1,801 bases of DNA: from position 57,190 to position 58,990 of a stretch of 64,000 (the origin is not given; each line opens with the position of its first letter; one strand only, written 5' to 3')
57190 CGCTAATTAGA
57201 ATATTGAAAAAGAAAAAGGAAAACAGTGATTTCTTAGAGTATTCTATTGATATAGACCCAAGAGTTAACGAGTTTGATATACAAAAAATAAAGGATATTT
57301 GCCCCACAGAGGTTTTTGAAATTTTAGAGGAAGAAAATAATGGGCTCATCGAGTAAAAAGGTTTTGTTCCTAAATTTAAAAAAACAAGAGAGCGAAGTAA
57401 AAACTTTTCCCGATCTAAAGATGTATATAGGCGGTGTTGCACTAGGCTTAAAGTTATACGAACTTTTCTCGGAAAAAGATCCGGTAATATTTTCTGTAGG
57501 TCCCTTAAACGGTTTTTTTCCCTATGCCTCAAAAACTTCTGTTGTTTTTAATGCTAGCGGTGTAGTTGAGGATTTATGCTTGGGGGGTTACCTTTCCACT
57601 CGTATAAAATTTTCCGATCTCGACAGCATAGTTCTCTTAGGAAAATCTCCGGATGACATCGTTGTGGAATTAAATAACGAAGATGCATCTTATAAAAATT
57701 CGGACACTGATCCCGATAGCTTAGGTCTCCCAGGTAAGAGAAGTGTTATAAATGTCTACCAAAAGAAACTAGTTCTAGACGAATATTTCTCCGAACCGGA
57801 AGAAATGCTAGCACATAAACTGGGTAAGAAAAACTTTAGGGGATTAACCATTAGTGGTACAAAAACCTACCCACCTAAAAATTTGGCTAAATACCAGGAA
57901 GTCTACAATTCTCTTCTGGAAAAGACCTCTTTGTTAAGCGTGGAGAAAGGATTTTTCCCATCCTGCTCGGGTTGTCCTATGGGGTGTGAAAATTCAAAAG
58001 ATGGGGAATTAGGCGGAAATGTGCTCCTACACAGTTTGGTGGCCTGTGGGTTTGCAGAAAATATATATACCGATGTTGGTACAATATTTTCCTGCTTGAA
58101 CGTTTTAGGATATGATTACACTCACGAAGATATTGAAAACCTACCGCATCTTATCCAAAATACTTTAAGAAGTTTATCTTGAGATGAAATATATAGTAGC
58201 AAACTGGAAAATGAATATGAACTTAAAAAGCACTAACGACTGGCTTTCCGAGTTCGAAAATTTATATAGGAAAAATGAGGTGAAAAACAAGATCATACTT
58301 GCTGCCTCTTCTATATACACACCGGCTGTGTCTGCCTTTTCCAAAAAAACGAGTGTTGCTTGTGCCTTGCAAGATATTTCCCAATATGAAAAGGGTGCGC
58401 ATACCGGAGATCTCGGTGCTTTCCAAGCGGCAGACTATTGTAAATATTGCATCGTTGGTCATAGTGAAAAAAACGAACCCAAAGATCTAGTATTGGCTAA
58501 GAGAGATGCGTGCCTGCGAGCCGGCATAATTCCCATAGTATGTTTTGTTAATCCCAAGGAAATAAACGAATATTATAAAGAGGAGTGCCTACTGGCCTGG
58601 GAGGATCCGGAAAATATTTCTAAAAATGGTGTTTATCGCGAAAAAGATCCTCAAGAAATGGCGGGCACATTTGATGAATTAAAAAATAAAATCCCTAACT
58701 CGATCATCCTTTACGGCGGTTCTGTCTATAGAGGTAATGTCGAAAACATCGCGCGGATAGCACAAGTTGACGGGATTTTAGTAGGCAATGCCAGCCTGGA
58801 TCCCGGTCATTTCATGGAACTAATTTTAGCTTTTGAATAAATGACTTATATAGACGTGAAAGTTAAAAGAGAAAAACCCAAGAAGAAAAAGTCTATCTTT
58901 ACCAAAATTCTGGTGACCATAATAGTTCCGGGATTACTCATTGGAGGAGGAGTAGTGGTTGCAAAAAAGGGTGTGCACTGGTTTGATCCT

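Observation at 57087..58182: Ferredoxin plus truncated AOR-like protein occupying the pgk slot between gap and tpiA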

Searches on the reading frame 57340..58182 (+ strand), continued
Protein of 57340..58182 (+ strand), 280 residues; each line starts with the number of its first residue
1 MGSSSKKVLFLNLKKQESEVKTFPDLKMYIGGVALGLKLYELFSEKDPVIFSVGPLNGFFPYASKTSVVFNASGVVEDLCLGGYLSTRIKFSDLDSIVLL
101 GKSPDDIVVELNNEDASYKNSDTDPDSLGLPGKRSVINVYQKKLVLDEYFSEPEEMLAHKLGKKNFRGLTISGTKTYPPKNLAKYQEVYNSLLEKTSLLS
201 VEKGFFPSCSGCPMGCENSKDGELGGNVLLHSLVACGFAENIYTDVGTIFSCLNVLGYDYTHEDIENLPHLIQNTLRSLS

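Call 64: fold_search(model_id=the predicted structure, library=pdb)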
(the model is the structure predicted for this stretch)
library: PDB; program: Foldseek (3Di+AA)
matches with E <= 10: 209; with E <= 0.001: 9
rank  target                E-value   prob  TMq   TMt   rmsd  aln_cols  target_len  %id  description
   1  1aor_A                3.7e-15  1.00  0.64  0.31  11.6       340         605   16  STRUCTURE OF A HYPERTHERMOPHILIC TUNGSTOPTERIN ENZYME, ALDEHYDE FERREDOXIN OXIDOREDUCTASE (released 1995-04-20)
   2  9mqx_D                1.2e-14  1.00  0.62  0.30   2.7       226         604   18  Electron-bifurcating Tungstopyranopterin-containing aldehyde oxidoreductase with NADH (released 2025-07-16)
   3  1b25_A                1.6e-14  1.00  0.61  0.29  15.2       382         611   16  FORMALDEHYDE FERREDOXIN OXIDOREDUCTASE FROM PYROCOCCUS FURIOSUS (released 1999-03-24)
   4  9g7j_A                5.4e-14  1.00  0.64  0.31  15.4       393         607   15  Crystal structure of the tungsten-dependent aldehyde:ferredoxin oxidoreductase from Clostridium autoethanogenum. (released 2025-05-28)
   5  6x1o_A                1.0e-13  1.00  0.63  0.30  11.6       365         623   16  WOR5 from Pyrococcus furiosus, as crystallized (released 2021-11-24)
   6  6x1o_C                1.4e-13  1.00  0.63  0.30  11.7       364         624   15  WOR5 from Pyrococcus furiosus, as crystallized (released 2021-11-24)
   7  4z3w_C                1.0e-12  1.00  0.63  0.28  16.0       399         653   14  Active site complex BamBC of Benzoyl Coenzyme A reductase in complex with 1,5 Dienoyl-CoA (released 2015-06-24)
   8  4z3w_A                1.4e-12  1.00  0.60  0.27   4.7       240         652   18  Active site complex BamBC of Benzoyl Coenzyme A reductase in complex with 1,5 Dienoyl-CoA (released 2015-06-24)
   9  8c0z_A                5.7e-12  1.00  0.62  0.30  11.4       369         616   15  CryoEM structure of a tungsten-containing aldehyde oxidoreductase from Aromatoleum aromaticum (released 2023-05-31)
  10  7yui_A                3.9e-02  0.21  0.16  0.15  14.2       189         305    8  Crystal structure of HOIL-1L(195-423) in complex with the linear tetra-ubiquitin (released 2023-08-30)
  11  5xpy                  4.7e-02  0.10  0.19  0.13  26.2       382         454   12  Structural basis of kindlin-mediated integrin recognition and activation (released 2017-07-26)
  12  7sbi_B                8.5e-02  0.14  0.16  0.25  13.9       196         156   11  Tandem diubiquitin-like domain from chicken 2'-5'-oligoadenylate synthetase-like protein (released 2022-01-12)
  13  7sbi_A                1.6e-01  0.11  0.15  0.24  14.2       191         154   10  Tandem diubiquitin-like domain from chicken 2'-5'-oligoadenylate synthetase-like protein (released 2022-01-12)
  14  3b08_A                1.7e-01  0.09  0.14  0.22  15.3       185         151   10  Crystal structure of the mouse HOIL1-L-NZF in complex with linear di-ubiquitin (released 2011-12-14)
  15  8cmr_B                2.3e-01  0.09  0.15  0.23  16.8       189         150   10  Linear specific OTU-type DUB SnOTU from the pathogen S. negenvensis in complex with linear di-ubiquitin (released 2023-11-22)
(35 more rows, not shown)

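Call 69: find_encoding_contigs(protein=P0190, flank=7000, max_places=2)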
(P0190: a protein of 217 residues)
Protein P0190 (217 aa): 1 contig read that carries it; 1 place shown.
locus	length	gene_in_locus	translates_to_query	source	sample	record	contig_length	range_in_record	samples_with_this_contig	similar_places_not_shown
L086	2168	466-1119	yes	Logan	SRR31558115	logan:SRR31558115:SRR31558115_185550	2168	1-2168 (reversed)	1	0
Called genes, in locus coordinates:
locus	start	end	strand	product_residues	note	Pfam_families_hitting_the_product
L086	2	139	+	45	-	?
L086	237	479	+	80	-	-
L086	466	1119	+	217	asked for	-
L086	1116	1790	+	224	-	PF00121:TIM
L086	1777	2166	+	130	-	?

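Call 76: find_homologous_proteins(query=P0165, max_evalue=1e-10)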
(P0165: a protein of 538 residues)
Query P0165 (538 aa): 192 proteins with E <= 1e-10 among 8000 candidates; the best 120 are listed.
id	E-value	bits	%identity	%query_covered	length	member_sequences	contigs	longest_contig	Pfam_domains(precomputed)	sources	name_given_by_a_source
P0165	0.0e+0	1186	100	100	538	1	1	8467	PF02730.21,PF01314.24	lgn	-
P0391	3.6e-139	483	46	99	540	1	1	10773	PF02730.21,PF01314.24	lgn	-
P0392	1.2e-138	481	46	99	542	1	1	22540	PF02730.21,PF01314.24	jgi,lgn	-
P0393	9.8e-138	478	46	99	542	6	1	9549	PF02730.21,PF01314.24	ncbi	-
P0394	3.0e-137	477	45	99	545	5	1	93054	PF02730.21,PF01314.24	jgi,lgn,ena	-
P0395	5.7e-137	476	46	99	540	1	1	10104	PF02730.21,PF01314.24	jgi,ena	-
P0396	2.5e-136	474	45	99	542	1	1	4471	PF02730.21,PF01314.24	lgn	-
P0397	7.3e-136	472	45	99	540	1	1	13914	PF02730.21,PF01314.24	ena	-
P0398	1.6e-135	471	44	98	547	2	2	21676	PF02730.21,PF01314.24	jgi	-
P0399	5.8e-135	469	45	99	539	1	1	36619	PF02730.21,PF01314.24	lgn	-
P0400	3.5e-134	466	45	99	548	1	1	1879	PF02730.21,PF01314.24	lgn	-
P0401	5.8e-134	466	45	99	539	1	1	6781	PF02730.21,PF01314.24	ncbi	-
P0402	4.1e-133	463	44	98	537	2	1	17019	PF02730.21,PF01314.24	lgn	-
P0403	6.7e-133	462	44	98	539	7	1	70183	PF02730.21,PF01314.24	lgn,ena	-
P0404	1.1e-131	458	44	99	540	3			PF02730.21,PF01314.24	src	-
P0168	3.0e-127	444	43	100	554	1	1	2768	PF02730.21,PF01314.24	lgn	-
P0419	3.0e-127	444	44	98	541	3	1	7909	PF02730.21,PF01314.24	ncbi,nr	ncbi:MAG: aldehyde ferredoxin oxidoreductase N-terminal domain-containing protein [candidate divisio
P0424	5.9e-124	433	44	97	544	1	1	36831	PF02730.21,PF01314.24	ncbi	ncbi:MAG: aldehyde ferredoxin oxidoreductase N-terminal domain-containing protein [Patescibacteria g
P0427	4.4e-119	417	43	98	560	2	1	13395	PF02730.21,PF01314.24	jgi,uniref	uniref:Aldehyde ferredoxin oxidoreductase N-terminal domain-containing protein n=1 Tax=candidate div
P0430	1.5e-99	352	45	78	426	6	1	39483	PF02730.21,PF01314.24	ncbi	ncbi:MAG: aldehyde ferredoxin oxidoreductase N-terminal domain-containing protein, partial [Patescib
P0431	1.2e-82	296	41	70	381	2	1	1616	PF01314.24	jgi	jgi:aldehyde:ferredoxin oxidoreductase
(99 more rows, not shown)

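Call 77: list_cluster_members(proteins=[P0419, P0427, P0424, P0430, P0001])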
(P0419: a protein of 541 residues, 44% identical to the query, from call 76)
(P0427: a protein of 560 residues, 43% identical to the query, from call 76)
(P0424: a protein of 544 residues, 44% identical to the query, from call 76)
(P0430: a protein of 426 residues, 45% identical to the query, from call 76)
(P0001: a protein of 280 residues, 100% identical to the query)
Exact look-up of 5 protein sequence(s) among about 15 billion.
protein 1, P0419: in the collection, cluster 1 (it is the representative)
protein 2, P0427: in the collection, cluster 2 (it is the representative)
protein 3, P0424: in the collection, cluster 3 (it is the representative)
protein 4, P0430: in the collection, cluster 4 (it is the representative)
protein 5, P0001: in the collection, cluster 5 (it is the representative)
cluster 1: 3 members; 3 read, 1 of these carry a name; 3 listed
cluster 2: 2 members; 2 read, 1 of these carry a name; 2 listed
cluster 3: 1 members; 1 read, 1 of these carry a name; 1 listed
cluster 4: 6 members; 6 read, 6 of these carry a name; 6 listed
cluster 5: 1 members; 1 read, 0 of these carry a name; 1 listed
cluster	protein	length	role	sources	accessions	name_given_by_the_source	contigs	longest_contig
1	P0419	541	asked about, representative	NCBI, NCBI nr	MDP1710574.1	MAG: aldehyde ferredoxin oxidoreductase N-terminal domain-containing protein [candidate ... | aldehyde ferredoxin oxidoreductase N-terminal domain-containing protein [candidate ...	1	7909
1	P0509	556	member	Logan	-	-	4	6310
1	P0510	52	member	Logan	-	-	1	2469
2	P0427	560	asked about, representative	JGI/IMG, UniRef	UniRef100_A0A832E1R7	Aldehyde ferredoxin oxidoreductase N-terminal domain-containing protein n=1 Tax=candidate ...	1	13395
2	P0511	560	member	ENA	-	-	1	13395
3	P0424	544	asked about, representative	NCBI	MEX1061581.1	MAG: aldehyde ferredoxin oxidoreductase N-terminal domain-containing protein ...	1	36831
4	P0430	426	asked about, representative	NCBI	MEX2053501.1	MAG: aldehyde ferredoxin oxidoreductase N-terminal domain-containing protein, partial ...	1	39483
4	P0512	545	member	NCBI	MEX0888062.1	MAG: aldehyde ferredoxin oxidoreductase N-terminal domain-containing protein ...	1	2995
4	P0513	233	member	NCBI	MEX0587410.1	MAG: aldehyde ferredoxin oxidoreductase N-terminal domain-containing protein, partial ...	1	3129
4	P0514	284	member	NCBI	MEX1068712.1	MAG: aldehyde ferredoxin oxidoreductase N-terminal domain-containing protein, partial ...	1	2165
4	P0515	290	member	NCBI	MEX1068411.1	MAG: aldehyde ferredoxin oxidoreductase C-terminal domain-containing protein, partial ...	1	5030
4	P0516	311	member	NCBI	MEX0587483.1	MAG: aldehyde ferredoxin oxidoreductase C-terminal domain-containing protein, partial ...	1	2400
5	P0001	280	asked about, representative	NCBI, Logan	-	-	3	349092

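Call 80: find_encoding_contigs(protein=P0394, flank=10000, max_places=1)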
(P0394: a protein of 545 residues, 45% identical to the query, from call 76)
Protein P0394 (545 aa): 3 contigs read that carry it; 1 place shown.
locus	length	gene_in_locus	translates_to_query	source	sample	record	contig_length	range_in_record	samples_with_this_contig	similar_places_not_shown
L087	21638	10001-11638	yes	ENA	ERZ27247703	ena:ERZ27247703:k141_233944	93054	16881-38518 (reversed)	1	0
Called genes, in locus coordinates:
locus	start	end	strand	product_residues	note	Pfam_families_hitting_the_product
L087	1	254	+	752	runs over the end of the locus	PF00403:HMA, PF00122:E1-E2_ATPase, PF00702:Hydrolase, PF08282:Hydrolase_3 (faint)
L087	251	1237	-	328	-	PF02388:FemAB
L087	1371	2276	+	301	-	PF02388:FemAB, PF13480:Acetyltransf_6, PF02388:FemAB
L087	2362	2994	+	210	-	-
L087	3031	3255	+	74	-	-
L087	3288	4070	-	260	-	PF00398:RrnaAD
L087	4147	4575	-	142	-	PF06725:3D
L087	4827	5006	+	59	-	-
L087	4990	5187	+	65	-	-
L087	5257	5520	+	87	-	PF00085:Thioredoxin, PF13098:Thioredoxin_2, PF13905:Thioredoxin_8 (weak), PF13192:Thioredoxin_3 (weak)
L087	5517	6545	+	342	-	PF00044:Gp_dh_N, PF02800:Gp_dh_C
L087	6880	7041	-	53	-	-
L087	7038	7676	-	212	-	PF09335:VTT_dom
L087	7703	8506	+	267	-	-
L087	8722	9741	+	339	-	PF00162:PGK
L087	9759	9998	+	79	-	-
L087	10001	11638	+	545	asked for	PF02730:AFOR_N, PF01314:AFOR_C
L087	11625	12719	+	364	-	PF03816:LytR_cpsA_psr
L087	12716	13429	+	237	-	PF21694:DNA_pol3_delta_C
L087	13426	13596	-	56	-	-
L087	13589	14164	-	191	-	PF04350:PilO (weak)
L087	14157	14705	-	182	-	-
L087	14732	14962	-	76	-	PF01649:Ribosomal_S20p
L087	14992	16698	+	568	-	PF03023:MurJ, PF13440:Polysacc_synt_3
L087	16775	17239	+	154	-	PF00293:NUDIX, PF14815:NUDIX_4 (weak)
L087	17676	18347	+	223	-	PF13489:Methyltransf_23, PF13847:Methyltransf_31, PF08241:Methyltransf_11, PF08242:Methyltransf_12, PF13649:Methyltransf_25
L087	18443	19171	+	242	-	PF01628:HrcA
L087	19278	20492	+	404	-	PF08529:NusA_N, PF00575:S1, PF13184:KH_NusA_1st, PF26594:KH_NusA_2nd, PF03118:RNA_pol_A_CTD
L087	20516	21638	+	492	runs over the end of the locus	PF00009:GTP_EFTU, PF00071:Ras (weak), PF01926:MMR_HSR1, PF08477:Roc (weak), PF22042:EF-G_D2, PF03144:GTP_EFTU_D2 (faint), PF11987:IF-2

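Call 81: search_protein_families(library=pfam, proteins=[P0196, P0210, P0183, P0218, P0224, P0240, P0263, P0223, P0190, P0188], max_evalue=0.001)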
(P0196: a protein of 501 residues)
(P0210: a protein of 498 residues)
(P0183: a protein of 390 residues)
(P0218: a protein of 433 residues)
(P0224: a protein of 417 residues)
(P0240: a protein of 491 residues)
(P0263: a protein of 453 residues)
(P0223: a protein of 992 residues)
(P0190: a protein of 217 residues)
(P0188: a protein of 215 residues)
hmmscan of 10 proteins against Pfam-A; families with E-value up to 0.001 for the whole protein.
P0196 (501 aa): 2 families
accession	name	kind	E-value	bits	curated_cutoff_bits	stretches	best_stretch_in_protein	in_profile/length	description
PF02730.20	AFOR_N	-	3.1e-46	158.1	29.8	1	1-194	3-198/199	Aldehyde ferredoxin oxidoreductase, N-terminal domain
PF01314.23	AFOR_C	-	4.3e-17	62.8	27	1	220-369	52-195/385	Aldehyde ferredoxin oxidoreductase, domains 2 & 3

P0210 (498 aa): 2 families
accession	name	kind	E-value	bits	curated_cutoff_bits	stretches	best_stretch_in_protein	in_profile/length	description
PF01314.23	AFOR_C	-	5.3e-40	138.2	27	2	334-497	200-369/385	Aldehyde ferredoxin oxidoreductase, domains 2 & 3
PF02730.20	AFOR_N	-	1.4e-36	126.5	29.8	1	3-173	1-197/199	Aldehyde ferredoxin oxidoreductase, N-terminal domain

P0183 (390 aa): 2 families
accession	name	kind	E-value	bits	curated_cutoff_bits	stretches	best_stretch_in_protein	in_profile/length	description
PF02730.20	AFOR_N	-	6.3e-63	212.6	29.8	1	9-207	2-198/199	Aldehyde ferredoxin oxidoreductase, N-terminal domain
PF01314.23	AFOR_C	-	5.7e-36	124.9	27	1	232-389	12-165/385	Aldehyde ferredoxin oxidoreductase, domains 2 & 3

P0218 (433 aa): 2 families
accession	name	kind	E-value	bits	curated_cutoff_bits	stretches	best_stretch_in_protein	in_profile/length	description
PF02730.20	AFOR_N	-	9.4e-86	287.1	29.8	1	9-208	1-199/199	Aldehyde ferredoxin oxidoreductase, N-terminal domain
PF01314.23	AFOR_C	-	2e-49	169.2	27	1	222-388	2-168/385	Aldehyde ferredoxin oxidoreductase, domains 2 & 3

P0224 (417 aa): 2 families
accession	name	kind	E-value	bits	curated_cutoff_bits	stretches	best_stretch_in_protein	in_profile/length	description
PF02730.20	AFOR_N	-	1.5e-50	172.2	29.8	1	5-193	2-197/199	Aldehyde ferredoxin oxidoreductase, N-terminal domain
PF01314.23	AFOR_C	-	1.7e-47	162.9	27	1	211-417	3-233/385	Aldehyde ferredoxin oxidoreductase, domains 2 & 3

P0240 (491 aa): 2 families
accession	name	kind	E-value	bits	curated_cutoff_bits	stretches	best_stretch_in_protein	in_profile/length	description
PF01314.23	AFOR_C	-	2.7e-84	284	27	1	221-491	3-277/385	Aldehyde ferredoxin oxidoreductase, domains 2 & 3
PF02730.20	AFOR_N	-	4.7e-77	258.7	29.8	1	7-205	1-198/199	Aldehyde ferredoxin oxidoreductase, N-terminal domain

P0263 (453 aa): 2 families
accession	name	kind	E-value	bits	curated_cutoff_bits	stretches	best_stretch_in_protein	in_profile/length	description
PF02730.20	AFOR_N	-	2.3e-69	233.6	29.8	1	9-202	1-198/199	Aldehyde ferredoxin oxidoreductase, N-terminal domain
PF01314.23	AFOR_C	-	3e-25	89.6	27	1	221-336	6-125/385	Aldehyde ferredoxin oxidoreductase, domains 2 & 3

P0223 (992 aa): 6 families
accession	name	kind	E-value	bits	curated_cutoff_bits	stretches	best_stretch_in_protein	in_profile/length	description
PF01314.23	AFOR_C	-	8.5e-139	463.4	27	1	220-590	7-385/385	Aldehyde ferredoxin oxidoreductase, domains 2 & 3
PF02730.20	AFOR_N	-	1.1e-78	263.9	29.8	1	6-201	1-199/199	Aldehyde ferredoxin oxidoreductase, N-terminal domain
PF00215.30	OMPdecase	-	7.1e-46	157.3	27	2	781-984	1-219/221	Orotidine 5'-phosphate decarboxylase / HUMPS family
PF04131.20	NanE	-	4.3e-06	26.5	27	1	849-977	55-180/192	Putative N-acetylmannosamine-6-phosphate epimerase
PF13714.12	PEP_mutase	-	5.9e-05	23.2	31.5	0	670-736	167-229/240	Phosphoenolpyruvate phosphomutase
PF02581.23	TMP-TENI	-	0.00033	20.5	27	0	893-969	101-176/180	Thiamine monophosphate synthase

P0190 (217 aa): 0 families

P0188 (215 aa): 0 families

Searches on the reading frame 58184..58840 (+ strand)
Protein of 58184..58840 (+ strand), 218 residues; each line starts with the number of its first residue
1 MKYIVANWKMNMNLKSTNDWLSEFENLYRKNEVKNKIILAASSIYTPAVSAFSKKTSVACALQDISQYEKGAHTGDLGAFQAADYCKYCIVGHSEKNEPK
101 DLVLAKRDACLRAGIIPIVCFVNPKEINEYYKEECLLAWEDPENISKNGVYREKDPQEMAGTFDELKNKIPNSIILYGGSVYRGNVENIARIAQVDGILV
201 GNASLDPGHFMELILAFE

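Call 3: search_protein_families(library=pfam, proteins=[window:58184-58840:+], max_evalue=1)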
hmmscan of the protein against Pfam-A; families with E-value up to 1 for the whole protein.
window:58184-58840:+ (218 aa): 1 family
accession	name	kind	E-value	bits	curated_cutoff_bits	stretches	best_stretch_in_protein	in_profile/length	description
PF00121.24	TIM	-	1.3e-37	130.1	20.1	1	3-214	2-242/245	Triosephosphate isomerase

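Call 4: search_protein_families(library=ncbifam, proteins=[window:58184-58840:+], max_evalue=1)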
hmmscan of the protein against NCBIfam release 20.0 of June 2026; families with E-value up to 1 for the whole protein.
window:58184-58840:+ (218 aa): 9 families
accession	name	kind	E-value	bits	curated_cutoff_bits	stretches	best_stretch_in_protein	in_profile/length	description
NF011163.0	PRK14565.1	equivalog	3.3e-26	92.4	298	2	4-126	5-130/240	triosephosphate isomerase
NF010569.0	PRK13962.1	equivalog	3.4e-24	85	883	2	4-129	401-529/645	bifunctional phosphoglycerate kinase/triosephosphate isomerase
NF000728.0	PRK00042.3-2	equivalog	6e-22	78.3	255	2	153-215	166-227/231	triose-phosphate isomerase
NF000722.0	PRK00042.2-1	equivalog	2.1e-21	76.3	293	2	3-126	5-133/256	triose-phosphate isomerase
TIGR00419.1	tim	equivalog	5.4e-17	62.4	130.6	1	4-206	2-226/228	triose-phosphate isomerase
NF003302.0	PRK04302.1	subfamily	3.3e-09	36.8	132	1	31-203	33-204/223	triose-phosphate isomerase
NF012036.0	PRK15492.1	equivalog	3.8e-06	26.5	509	2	163-214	207-255/261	triosephosphate isomerase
NF000729.0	PRK00042.3-3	equivalog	5.4e-06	26.4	309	1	173-214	190-231/234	triose-phosphate isomerase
NF011497.0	PRK14905.1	equivalog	9.4e-06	25.2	485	1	162-214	207-256/357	triosephosphate isomerase/PTS system glucose/sucrose-specific transporter subunit IIB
